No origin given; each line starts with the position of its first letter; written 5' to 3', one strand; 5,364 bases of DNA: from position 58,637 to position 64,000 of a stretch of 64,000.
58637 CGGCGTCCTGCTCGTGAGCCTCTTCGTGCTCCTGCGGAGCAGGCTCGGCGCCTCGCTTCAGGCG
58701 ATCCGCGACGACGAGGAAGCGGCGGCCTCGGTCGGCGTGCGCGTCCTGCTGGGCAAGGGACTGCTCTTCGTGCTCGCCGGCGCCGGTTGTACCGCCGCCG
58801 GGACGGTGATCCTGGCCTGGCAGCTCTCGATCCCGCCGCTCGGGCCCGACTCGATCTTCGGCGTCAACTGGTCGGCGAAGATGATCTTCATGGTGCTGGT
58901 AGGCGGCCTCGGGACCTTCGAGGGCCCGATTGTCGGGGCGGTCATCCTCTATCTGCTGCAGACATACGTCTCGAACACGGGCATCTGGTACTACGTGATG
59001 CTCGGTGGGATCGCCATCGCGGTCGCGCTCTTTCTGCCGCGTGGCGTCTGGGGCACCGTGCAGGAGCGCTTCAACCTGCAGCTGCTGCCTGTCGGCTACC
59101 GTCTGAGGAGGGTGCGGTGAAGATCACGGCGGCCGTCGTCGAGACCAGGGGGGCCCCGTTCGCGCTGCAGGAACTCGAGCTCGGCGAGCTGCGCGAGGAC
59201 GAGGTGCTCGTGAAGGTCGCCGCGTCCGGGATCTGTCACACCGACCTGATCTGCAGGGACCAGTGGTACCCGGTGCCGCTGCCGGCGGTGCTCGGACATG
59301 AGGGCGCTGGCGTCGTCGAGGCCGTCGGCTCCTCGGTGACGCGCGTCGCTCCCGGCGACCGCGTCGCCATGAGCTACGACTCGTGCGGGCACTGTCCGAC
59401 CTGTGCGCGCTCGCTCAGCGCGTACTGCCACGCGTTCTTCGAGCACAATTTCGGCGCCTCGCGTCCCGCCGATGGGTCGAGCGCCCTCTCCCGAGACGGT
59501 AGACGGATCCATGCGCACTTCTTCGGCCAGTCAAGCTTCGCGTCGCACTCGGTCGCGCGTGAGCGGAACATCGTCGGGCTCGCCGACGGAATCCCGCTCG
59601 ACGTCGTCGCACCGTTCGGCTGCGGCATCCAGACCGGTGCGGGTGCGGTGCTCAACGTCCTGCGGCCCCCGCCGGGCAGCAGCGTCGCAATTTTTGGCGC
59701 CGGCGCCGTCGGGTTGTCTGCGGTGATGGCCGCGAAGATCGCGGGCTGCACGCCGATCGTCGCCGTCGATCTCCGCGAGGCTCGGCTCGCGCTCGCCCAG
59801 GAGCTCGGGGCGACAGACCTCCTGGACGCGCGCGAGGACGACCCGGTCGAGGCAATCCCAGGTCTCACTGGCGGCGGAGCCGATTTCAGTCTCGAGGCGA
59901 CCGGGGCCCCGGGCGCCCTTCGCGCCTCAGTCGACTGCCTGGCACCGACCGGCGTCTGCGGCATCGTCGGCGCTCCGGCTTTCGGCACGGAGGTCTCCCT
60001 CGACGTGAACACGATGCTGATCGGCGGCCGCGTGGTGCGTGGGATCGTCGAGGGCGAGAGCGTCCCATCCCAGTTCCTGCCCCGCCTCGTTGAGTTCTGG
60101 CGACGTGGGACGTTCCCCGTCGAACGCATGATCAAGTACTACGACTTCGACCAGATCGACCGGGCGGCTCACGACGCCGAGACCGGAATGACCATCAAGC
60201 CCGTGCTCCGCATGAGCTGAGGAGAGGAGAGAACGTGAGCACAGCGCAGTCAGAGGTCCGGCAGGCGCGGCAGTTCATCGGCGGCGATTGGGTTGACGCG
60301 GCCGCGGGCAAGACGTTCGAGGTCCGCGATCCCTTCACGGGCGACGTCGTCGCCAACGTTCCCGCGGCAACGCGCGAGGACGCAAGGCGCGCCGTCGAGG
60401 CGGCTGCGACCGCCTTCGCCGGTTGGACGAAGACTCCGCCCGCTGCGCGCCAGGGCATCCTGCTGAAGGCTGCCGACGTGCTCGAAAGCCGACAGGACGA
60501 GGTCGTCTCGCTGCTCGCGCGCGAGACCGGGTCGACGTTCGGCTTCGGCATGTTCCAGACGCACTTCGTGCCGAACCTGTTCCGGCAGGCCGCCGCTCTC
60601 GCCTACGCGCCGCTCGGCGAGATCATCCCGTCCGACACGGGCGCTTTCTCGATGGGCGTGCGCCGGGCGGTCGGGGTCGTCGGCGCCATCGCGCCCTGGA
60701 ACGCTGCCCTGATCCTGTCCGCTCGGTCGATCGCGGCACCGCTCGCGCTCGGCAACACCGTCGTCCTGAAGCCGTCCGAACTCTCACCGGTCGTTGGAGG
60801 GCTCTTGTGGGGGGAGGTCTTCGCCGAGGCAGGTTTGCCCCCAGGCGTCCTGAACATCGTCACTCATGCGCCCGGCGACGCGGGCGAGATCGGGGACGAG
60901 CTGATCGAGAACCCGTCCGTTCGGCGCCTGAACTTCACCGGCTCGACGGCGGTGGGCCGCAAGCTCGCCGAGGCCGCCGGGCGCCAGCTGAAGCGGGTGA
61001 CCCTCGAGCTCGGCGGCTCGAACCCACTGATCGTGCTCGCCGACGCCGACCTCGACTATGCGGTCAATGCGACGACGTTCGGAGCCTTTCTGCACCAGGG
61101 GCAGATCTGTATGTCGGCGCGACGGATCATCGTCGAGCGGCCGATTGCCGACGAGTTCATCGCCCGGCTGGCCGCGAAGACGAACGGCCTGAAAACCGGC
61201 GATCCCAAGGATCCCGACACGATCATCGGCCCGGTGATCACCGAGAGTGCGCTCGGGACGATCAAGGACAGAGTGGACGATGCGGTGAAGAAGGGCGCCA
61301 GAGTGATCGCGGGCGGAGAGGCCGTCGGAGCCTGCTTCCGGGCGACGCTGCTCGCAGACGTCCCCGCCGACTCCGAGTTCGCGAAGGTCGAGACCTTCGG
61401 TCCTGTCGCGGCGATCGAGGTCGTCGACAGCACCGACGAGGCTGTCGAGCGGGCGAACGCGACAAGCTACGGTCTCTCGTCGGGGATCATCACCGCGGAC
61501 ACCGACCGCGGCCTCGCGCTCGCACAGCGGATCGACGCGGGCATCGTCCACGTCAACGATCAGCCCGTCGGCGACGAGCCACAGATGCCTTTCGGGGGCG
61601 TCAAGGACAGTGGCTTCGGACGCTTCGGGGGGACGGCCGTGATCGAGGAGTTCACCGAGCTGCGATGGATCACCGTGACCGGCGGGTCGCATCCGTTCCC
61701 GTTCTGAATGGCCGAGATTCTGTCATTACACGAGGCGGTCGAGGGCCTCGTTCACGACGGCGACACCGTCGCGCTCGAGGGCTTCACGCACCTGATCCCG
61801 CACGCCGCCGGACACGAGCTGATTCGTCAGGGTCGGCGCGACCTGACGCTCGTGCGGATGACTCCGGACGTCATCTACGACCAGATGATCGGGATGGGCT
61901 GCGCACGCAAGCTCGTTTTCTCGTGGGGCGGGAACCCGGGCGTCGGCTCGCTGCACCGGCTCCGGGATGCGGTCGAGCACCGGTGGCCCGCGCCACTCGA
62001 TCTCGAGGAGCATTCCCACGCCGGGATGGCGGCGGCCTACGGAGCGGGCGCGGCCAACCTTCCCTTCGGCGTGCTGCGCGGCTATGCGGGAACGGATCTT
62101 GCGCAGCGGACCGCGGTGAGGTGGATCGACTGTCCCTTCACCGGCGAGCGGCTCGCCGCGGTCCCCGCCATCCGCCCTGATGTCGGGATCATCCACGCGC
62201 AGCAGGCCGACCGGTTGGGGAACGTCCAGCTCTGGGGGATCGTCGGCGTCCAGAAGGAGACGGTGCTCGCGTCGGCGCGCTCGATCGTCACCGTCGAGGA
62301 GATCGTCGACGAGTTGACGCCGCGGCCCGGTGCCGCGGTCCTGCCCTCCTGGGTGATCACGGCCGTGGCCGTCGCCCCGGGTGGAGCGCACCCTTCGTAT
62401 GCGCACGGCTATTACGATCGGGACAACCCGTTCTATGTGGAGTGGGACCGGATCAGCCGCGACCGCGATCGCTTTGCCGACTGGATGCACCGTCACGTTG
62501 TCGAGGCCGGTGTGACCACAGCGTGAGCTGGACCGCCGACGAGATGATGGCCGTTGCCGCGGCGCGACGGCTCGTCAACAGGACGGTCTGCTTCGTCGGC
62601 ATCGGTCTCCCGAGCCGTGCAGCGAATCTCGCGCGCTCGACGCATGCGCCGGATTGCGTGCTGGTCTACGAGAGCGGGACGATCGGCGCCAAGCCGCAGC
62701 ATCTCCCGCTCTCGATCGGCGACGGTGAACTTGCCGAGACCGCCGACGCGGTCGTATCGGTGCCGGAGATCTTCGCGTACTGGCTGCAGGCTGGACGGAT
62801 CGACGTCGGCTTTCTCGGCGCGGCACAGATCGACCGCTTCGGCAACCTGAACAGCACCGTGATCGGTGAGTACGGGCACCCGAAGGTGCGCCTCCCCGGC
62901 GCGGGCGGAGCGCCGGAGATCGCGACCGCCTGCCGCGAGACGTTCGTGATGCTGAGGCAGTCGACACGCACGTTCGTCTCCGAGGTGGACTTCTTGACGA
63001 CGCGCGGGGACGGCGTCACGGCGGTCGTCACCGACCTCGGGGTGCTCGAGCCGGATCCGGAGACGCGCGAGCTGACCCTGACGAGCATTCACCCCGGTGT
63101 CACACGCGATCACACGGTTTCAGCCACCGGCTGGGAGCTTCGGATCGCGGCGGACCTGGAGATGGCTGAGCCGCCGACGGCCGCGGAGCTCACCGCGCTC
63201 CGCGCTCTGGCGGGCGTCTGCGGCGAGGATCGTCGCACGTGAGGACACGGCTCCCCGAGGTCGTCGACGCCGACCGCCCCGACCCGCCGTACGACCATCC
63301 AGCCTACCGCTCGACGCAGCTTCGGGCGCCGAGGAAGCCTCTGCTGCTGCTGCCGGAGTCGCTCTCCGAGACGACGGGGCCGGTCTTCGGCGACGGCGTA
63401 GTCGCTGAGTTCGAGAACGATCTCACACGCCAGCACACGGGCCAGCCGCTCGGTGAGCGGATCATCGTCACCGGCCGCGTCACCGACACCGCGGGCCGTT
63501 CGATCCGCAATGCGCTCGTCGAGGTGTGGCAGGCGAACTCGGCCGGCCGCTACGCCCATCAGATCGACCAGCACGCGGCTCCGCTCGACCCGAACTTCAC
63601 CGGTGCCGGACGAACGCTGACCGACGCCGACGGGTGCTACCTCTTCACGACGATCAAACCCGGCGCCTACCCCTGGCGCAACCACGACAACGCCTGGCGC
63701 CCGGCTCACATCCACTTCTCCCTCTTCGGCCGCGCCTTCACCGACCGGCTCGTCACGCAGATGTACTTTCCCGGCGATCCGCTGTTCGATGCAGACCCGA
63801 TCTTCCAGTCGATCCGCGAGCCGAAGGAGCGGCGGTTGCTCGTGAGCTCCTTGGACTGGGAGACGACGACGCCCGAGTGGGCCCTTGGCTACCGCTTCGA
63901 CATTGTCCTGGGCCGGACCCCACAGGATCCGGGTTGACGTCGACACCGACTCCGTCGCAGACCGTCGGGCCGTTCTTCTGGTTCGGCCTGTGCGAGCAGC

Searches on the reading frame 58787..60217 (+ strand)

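Call 72: search_protein_families(library=pfam, proteins=[window:58787-60217:+], max_evalue=0.00001)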
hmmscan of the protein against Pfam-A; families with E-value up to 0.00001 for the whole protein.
window:58787-60217:+ (477 aa): 3 families
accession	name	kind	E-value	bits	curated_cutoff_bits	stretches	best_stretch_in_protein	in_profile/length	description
PF00107.32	ADH_zinc_N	-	4.4e-26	91.8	31.8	1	307-428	1-118/129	Zinc-binding dehydrogenase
PF08240.17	ADH_N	-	1.7e-23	83.3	23.5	1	137-223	2-84/104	Alcohol dehydrogenase GroES-like domain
PF16912.11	Glu_dehyd_C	-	2.7e-10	40.5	34.9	1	298-409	32-143/211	Glucose dehydrogenase C-terminus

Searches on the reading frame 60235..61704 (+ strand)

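Call 72: search_protein_families(library=pfam, proteins=[window:60235-61704:+], max_evalue=0.00001)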
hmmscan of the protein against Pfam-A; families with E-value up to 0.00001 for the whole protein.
window:60235-61704:+ (490 aa): 1 family
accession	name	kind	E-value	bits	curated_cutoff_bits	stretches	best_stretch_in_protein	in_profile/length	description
PF00171.27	Aldedh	-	1.1e-157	525.7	23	1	19-479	1-461/461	Aldehyde dehydrogenase family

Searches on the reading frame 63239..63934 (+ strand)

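Call 72: search_protein_families(library=pfam, proteins=[window:63239-63934:+], max_evalue=0.00001)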
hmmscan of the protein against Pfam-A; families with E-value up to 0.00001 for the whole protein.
window:63239-63934:+ (232 aa): 3 families
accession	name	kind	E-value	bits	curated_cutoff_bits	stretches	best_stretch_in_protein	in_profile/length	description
PF00775.27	Dioxygenase_C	-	7.5e-54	182.4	27.3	1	46-225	2-181/182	Dioxygenase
PF12391.13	PCDO_beta_N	-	1.1e-09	38.2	24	1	16-40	9-33/34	Protocatechuate 3,4-dioxygenase beta subunit N terminal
PF13620.12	CarboxypepD_reg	-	6.7e-06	26.8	32.3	0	77-144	2-50/82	Carboxypeptidase regulatory-like domain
